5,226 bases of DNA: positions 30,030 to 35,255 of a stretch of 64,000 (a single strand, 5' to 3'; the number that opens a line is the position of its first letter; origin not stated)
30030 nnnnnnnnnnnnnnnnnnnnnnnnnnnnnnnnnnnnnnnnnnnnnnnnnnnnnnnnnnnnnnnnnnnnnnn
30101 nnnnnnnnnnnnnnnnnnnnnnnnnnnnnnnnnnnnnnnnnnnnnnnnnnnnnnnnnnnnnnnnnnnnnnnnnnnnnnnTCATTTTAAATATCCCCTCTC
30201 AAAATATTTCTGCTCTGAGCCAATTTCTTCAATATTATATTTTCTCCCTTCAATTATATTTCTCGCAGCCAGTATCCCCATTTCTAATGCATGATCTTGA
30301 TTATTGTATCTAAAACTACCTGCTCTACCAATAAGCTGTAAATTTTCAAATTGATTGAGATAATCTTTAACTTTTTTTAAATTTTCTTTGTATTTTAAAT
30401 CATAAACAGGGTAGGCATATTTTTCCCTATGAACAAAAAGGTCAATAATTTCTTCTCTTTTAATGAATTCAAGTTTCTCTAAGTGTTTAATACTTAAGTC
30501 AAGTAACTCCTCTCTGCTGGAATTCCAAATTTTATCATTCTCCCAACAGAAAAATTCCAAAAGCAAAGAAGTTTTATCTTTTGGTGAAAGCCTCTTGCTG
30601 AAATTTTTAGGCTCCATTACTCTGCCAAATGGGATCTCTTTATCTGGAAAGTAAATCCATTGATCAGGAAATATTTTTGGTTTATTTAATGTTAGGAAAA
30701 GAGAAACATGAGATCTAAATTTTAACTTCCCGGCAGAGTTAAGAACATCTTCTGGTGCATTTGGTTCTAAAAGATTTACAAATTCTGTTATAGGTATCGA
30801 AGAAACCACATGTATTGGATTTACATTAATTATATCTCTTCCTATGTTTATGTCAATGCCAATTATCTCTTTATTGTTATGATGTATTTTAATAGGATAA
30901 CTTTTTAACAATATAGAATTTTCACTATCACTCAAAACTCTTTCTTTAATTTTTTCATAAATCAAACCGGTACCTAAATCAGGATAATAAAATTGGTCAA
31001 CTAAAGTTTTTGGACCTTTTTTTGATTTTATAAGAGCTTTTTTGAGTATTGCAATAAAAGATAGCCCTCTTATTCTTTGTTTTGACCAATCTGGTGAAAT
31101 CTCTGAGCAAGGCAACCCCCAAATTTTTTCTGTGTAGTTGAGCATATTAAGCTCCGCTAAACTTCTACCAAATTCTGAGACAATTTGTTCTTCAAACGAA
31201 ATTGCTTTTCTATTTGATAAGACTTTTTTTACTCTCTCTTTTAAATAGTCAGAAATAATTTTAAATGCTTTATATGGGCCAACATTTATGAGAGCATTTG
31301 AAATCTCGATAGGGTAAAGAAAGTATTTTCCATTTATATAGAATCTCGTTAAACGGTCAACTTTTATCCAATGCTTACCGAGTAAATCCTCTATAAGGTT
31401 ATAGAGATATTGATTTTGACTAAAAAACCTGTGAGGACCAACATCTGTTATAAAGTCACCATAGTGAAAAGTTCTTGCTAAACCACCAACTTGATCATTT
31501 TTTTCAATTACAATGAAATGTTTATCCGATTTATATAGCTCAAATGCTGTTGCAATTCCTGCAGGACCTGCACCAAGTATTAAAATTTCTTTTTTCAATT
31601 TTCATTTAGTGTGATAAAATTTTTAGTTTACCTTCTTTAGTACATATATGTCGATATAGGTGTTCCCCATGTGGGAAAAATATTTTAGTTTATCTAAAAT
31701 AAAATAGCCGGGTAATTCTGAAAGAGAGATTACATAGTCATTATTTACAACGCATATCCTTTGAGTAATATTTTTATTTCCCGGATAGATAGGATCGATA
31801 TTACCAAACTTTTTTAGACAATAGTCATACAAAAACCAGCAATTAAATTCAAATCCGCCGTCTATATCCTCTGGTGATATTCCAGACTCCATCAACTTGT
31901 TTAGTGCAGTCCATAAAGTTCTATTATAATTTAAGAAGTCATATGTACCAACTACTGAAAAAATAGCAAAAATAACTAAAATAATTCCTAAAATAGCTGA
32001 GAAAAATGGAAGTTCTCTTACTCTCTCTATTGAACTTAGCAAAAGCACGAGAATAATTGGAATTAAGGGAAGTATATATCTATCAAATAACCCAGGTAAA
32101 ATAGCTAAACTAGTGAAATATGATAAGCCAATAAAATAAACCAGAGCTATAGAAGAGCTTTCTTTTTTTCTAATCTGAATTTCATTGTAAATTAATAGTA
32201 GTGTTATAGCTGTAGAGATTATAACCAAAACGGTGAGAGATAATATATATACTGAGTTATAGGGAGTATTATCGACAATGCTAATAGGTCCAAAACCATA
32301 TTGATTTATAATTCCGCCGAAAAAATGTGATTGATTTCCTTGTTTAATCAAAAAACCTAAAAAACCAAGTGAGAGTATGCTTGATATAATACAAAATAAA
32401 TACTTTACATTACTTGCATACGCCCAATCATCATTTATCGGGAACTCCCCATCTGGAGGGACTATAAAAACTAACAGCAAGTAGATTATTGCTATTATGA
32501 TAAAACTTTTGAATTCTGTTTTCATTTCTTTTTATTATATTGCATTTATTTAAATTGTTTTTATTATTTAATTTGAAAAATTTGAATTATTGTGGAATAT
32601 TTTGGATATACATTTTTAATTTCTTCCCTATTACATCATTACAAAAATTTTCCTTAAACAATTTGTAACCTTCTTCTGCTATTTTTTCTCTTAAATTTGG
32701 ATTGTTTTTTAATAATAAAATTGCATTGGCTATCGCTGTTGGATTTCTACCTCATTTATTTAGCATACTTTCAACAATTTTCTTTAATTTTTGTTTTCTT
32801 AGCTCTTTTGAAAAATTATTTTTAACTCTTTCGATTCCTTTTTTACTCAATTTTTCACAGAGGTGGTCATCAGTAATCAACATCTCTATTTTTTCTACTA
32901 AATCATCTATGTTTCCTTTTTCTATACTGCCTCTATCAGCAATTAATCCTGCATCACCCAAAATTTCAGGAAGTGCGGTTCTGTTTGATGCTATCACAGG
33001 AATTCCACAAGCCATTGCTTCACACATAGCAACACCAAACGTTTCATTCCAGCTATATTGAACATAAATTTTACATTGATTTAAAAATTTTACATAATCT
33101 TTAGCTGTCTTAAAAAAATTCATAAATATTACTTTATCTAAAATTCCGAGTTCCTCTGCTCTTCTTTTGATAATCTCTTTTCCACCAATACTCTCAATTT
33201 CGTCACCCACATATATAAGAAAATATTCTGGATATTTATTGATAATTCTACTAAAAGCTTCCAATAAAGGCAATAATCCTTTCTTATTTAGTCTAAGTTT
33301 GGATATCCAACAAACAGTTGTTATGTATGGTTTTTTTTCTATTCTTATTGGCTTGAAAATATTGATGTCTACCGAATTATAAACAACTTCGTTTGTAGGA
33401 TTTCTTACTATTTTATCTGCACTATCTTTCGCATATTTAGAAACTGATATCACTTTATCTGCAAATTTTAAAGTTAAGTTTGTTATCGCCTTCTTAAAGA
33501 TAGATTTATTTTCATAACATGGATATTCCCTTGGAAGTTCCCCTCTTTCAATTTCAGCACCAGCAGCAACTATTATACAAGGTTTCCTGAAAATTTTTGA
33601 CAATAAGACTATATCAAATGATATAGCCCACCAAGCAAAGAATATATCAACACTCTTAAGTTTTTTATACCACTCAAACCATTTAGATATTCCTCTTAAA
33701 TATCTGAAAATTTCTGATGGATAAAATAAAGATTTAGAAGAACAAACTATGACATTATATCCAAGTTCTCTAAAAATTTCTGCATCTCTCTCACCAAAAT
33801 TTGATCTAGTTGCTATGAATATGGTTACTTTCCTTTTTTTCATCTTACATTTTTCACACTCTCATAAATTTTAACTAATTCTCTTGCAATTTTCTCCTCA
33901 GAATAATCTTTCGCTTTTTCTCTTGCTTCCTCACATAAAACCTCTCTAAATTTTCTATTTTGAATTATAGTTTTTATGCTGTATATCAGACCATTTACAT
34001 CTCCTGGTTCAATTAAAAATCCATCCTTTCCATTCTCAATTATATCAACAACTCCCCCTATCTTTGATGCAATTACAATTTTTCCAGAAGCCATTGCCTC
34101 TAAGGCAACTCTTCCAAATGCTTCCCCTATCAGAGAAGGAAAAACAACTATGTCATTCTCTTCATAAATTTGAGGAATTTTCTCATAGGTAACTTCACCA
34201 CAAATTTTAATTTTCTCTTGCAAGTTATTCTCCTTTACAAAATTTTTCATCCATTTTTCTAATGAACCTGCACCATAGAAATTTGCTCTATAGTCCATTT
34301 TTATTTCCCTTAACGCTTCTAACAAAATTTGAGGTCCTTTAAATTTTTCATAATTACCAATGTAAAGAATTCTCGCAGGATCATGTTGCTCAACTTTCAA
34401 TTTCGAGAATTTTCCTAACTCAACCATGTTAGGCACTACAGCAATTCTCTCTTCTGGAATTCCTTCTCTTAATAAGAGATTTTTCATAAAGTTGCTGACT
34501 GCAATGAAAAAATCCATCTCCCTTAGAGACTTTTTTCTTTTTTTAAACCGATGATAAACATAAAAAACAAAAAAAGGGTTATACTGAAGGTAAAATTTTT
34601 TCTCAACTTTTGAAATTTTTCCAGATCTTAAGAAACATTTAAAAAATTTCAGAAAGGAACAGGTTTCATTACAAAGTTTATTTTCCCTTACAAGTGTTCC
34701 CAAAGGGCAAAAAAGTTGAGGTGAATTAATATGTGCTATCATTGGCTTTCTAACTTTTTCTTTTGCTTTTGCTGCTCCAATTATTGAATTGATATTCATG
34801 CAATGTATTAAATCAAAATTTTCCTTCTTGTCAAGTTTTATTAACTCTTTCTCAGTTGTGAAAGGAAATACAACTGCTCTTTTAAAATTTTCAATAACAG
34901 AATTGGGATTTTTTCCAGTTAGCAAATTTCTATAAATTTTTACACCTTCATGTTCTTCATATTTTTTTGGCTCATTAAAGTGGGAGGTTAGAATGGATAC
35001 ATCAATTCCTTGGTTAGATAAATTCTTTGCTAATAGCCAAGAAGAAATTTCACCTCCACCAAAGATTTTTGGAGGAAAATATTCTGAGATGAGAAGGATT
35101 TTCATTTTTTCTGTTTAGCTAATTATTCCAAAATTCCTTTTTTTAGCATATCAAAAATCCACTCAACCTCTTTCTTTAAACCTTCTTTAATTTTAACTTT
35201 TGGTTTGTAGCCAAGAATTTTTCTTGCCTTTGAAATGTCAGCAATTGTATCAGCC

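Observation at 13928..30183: Candidate lipid-linked protein O-glycosylation route: Dol-P-sugar synthase-like GT2 plus PMT-type GT-C with DE motif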

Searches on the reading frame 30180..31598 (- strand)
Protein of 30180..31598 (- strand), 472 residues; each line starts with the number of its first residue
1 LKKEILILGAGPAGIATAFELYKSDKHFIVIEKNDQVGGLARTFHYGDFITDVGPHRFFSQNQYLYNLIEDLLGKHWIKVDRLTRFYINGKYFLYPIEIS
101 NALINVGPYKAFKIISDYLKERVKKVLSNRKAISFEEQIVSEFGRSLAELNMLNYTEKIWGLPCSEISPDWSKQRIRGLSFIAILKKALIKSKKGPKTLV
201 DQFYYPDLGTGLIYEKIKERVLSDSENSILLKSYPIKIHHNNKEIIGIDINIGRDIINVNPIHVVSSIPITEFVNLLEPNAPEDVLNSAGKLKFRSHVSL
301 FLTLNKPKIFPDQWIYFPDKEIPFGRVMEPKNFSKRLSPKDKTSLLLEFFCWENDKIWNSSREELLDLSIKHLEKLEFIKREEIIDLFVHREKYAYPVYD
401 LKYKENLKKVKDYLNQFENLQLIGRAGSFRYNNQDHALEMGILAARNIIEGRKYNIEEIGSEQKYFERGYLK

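Call 4: search_protein_families(library=pfam, proteins=[window:30180-31598:-], max_evalue=0.01)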
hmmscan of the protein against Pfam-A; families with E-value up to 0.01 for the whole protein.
window:30180-31598:- (472 aa): 9 families
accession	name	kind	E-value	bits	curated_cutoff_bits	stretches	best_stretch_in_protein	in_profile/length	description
PF01593.30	Amino_oxidase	-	3.4e-15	56.7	19.8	1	13-449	2-443/443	Flavin containing amine oxidoreductase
PF13450.12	NAD_binding_8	-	5.5e-13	49.4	21.9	1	7-71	1-67/68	NAD(P)-binding Rossmann-like domain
PF03275.19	GLF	-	9.4e-11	42.2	26.3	1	287-352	96-160/203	UDP-galactopyranose mutase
PF13738.12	Pyr_redox_3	-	5.7e-05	22.9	30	1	6-40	1-36/305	Pyridine nucleotide-disulphide oxidoreductase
PF03486.20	HI0933_like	-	0.00022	21.2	50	1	4-38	2-36/244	HI0933-like protein Rossmann domain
PF01266.30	DAO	-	0.00053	20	27.9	1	5-81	2-83/353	FAD dependent oxidoreductase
PF12831.13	FAD_oxidored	-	0.00084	19.2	27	1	5-41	2-38/416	FAD dependent oxidoreductase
PF07992.20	Pyr_redox_2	-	0.0062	16.4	26.1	1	4-49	2-40/291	Pyridine nucleotide-disulphide oxidoreductase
PF00890.30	FAD_binding_2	-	0.0098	15.6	20.4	0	5-39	2-36/414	FAD binding domain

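Call 5: search_protein_families(library=ncbifam, proteins=[window:30180-31598:-], max_evalue=0.01)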
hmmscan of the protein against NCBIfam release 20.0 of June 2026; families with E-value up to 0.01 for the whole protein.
window:30180-31598:- (472 aa): 41 families (the best 25 are shown)
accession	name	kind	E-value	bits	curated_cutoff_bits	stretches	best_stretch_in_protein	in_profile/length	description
NF005548.0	PRK07208.1-4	equivalog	5.7e-137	457.3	389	1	2-467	3-469/488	hypothetical protein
NF005545.0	PRK07208.1-1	equivalog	1.6e-103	346.7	451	1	3-469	8-483/504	hypothetical protein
NF005547.0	PRK07208.1-3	equivalog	1.6e-92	310.7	380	1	2-450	4-444/465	hypothetical protein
NF005546.0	PRK07208.1-2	equivalog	2e-92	310.4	418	2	80-468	114-524/527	hypothetical protein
NF005549.0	PRK07208.1-5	equivalog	3.3e-62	210.6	587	2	76-467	111-532/534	hypothetical protein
NF005560.0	PRK07233.1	equivalog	3.9e-33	114.9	252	2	185-450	173-426/435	hypothetical protein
TIGR00031.1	UDP-GALP_mutase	equivalog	1.1e-17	64.1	303.75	2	4-170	3-170/378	UDP-galactopyranose mutase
NF008845.0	PRK11883.1-5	equivalog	3.5e-11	42.1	560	1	1-125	3-136/468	protoporphyrinogen oxidase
NF008841.0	PRK11883.1-1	equivalog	2e-09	36.9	517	1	3-72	4-76/453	protoporphyrinogen oxidase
TIGR00562.1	proto_IX_ox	equivalog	8.9e-09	34.4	97.85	1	2-88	2-91/470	protoporphyrinogen oxidase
NF008843.0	PRK11883.1-3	equivalog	8.7e-08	31.7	406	1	3-72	2-75/424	protoporphyrinogen oxidase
NF058655.1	CrtID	equivalog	1.8e-07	30.4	640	1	5-58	1-54/478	bifunctional phytoene desaturase/3,4-desaturase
NF009081.0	PRK12416.1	equivalog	2.6e-07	29.9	702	1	3-97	2-102/466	protoporphyrinogen oxidase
TIGR03467.1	HpnE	equivalog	5.5e-07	29.2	283.05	1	6-82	2-80/430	hydroxysqualene dehydroxylase HpnE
TIGR02734.1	crtI_fam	subfamily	7.9e-07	28.1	238.1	1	6-56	2-52/504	phytoene desaturase family protein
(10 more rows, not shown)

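Call 54: search_solved_structures(query=window:30180-31598:-, max_evalue=0.01)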
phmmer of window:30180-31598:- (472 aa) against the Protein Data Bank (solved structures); distinct sequences matched with E-value up to 0.01: 71 (the best 60 are shown).
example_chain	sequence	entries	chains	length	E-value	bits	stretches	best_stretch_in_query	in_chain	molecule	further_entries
4u8l_A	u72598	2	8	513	1.1e-28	103.6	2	4-342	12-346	UDP-galactopyranose mutase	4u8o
3ute_A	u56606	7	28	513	2.3e-28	102.5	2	4-342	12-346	UDP-galactopyranose mutase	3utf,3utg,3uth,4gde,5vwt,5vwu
4u8k_A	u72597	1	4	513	3.6e-28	101.8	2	4-342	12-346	UDP-galactopyranose mutase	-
3uka_A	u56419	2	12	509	4.9e-28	101.4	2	4-340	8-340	UDP-galactopyranose mutase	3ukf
3ukl_A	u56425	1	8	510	5e-28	101.3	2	4-340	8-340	UDP-galactopyranose mutase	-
3ukh_A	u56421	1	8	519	5.4e-28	101.2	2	4-340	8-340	UDP-galactopyranose mutase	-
3ukq_A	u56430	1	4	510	1.2e-27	100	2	4-340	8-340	UDP-galactopyranose mutase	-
3ukk_A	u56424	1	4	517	1.4e-27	99.9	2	4-340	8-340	UDP-galactopyranose mutase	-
4u8j_A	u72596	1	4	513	2.5e-27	99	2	4-342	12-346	UDP-galactopyranose mutase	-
3ukp_A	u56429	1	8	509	2.9e-27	98.8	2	4-340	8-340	UDP-galactopyranose mutase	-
4u8i_A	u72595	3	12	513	2.9e-27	98.8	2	4-342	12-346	UDP-galactopyranose mutase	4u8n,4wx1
4u8m_A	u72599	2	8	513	4e-27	98.4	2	4-342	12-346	UDP-galactopyranose mutase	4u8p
5hhf_A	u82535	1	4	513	5.6e-27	97.9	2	4-342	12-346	UDP-galactopyranose mutase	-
4dsg_A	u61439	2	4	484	1.7e-26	96.3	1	4-448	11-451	UDP-galactopyranose mutase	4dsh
1i8t_A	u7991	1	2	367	7.5e-11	44.7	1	5-167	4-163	UDP-GALACTOPYRANOSE MUTASE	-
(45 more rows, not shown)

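Call 71: search_solved_structures(query=window:30180-31598:-, max_evalue=1e-25, show_alignments=2)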
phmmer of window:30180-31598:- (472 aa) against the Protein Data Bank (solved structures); distinct sequences matched with E-value up to 1e-25: 14.
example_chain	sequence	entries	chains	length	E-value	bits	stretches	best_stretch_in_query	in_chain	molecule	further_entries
4u8l_A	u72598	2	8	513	1.1e-28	103.6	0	4-342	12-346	UDP-galactopyranose mutase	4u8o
3ute_A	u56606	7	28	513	2.3e-28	102.5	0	4-342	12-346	UDP-galactopyranose mutase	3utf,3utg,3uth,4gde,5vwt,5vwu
4u8k_A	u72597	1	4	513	3.6e-28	101.8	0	4-342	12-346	UDP-galactopyranose mutase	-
3uka_A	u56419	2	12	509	4.9e-28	101.4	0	4-340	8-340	UDP-galactopyranose mutase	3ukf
3ukl_A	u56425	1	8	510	5e-28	101.3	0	4-340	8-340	UDP-galactopyranose mutase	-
3ukh_A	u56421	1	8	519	5.4e-28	101.2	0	4-340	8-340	UDP-galactopyranose mutase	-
3ukq_A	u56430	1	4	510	1.2e-27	100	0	4-340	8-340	UDP-galactopyranose mutase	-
3ukk_A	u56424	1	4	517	1.4e-27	99.9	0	4-340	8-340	UDP-galactopyranose mutase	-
4u8j_A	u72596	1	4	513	2.5e-27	99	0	4-342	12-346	UDP-galactopyranose mutase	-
3ukp_A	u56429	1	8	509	2.9e-27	98.8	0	4-340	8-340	UDP-galactopyranose mutase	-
4u8i_A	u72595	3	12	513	2.9e-27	98.8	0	4-342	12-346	UDP-galactopyranose mutase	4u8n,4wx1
4u8m_A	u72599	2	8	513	4e-27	98.4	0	4-342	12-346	UDP-galactopyranose mutase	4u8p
5hhf_A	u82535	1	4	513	5.6e-27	97.9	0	4-342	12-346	UDP-galactopyranose mutase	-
4dsg_A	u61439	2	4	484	1.7e-26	96.3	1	4-448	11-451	UDP-galactopyranose mutase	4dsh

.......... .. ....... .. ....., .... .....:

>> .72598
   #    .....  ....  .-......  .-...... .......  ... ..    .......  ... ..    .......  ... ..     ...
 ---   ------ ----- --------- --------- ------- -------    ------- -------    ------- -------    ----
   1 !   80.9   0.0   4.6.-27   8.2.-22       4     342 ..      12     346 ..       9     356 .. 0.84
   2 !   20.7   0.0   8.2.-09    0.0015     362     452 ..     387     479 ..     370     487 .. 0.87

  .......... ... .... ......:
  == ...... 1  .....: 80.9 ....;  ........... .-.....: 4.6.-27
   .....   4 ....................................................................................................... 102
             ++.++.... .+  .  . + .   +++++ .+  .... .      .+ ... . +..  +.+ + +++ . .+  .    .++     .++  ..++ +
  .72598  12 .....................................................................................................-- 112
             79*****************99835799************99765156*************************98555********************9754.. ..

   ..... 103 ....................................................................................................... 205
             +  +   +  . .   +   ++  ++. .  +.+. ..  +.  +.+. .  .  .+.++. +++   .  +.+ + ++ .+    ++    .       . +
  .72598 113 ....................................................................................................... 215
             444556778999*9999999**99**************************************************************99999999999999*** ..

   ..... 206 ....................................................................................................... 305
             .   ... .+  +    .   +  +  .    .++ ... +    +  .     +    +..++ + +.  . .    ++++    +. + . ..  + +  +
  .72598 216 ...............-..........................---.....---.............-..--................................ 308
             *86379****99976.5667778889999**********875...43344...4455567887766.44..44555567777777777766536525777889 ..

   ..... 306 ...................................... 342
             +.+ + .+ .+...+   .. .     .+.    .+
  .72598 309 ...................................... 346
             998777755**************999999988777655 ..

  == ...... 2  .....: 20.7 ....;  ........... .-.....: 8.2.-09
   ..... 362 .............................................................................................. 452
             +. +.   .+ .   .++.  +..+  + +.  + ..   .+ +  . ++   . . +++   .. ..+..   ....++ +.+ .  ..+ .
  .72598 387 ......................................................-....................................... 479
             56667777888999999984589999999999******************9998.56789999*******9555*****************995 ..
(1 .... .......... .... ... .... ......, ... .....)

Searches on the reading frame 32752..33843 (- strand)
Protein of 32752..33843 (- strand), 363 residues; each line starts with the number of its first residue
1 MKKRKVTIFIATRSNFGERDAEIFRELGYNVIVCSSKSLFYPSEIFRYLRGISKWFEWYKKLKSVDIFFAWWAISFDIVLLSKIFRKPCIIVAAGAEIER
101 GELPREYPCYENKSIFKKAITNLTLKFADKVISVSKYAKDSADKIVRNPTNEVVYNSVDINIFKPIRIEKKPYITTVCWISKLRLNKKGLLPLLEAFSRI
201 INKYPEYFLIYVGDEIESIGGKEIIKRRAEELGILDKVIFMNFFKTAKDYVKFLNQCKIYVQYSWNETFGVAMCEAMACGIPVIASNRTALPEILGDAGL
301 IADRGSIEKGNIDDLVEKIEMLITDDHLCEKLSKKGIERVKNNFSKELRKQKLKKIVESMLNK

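Call 26: search_protein_families(library=pfam, proteins=[window:32752-33843:-], max_evalue=0.001)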
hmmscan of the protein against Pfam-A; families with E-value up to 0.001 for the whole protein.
window:32752-33843:- (363 aa): 5 families
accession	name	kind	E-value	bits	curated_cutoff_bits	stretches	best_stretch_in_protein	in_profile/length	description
PF00534.26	Glycos_transf_1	-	2.7e-28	99.1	26.4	1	185-338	24-171/172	Glycosyl transferases group 1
PF13692.12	Glyco_trans_1_4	-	1e-22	81.3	27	1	176-325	3-142/142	Glycosyl transferases group 1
PF13524.12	Glyco_trans_1_2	-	4.1e-09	37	25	1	248-351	38-140/144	Glycosyl transferase-like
PF20706.3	GT4-conflict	-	1.3e-06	28.1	26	1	236-298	261-323/385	Family 4 Glycosyltransferase in conflict systems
PF13439.12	Glyco_transf_4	-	3.1e-06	27.8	28.5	1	4-160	18-168/170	Glycosyltransferase Family 4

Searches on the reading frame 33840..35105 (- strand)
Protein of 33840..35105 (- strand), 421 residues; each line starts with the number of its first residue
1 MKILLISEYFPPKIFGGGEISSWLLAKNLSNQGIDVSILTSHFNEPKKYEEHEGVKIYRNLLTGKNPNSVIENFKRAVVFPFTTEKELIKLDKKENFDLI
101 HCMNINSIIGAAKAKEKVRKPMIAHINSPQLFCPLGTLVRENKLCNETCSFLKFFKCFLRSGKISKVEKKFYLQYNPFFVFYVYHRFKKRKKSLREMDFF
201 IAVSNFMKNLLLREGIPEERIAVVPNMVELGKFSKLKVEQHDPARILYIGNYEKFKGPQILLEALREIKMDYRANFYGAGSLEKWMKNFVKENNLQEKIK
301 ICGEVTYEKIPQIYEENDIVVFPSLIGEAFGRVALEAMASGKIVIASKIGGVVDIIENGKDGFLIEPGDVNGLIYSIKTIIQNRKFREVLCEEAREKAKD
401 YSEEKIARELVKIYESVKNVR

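Call 26: search_protein_families(library=pfam, proteins=[window:33840-35105:-], max_evalue=0.001)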
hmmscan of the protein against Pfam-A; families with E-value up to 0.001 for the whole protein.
window:33840-35105:- (421 aa): 6 families
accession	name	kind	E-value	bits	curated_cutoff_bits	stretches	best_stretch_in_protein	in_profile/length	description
PF00534.26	Glycos_transf_1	-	1.9e-35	122.4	26.4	1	239-396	11-171/172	Glycosyl transferases group 1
PF13692.12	Glyco_trans_1_4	-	3.6e-30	105.5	27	1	245-383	3-142/142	Glycosyl transferases group 1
PF13439.12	Glyco_transf_4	-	1.4e-18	67.9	28.5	1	16-230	2-168/170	Glycosyltransferase Family 4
PF13579.12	Glyco_trans_4_4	-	2.4e-10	41.4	29.7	1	16-226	1-157/158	Glycosyl transferase 4-like domain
PF13477.12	Glyco_trans_4_2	-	0.00018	22.1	23.4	1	25-117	16-97/139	Glycosyl transferase 4-like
PF13524.12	Glyco_trans_1_2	-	0.00018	21.9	25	1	260-408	4-140/144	Glycosyl transferase-like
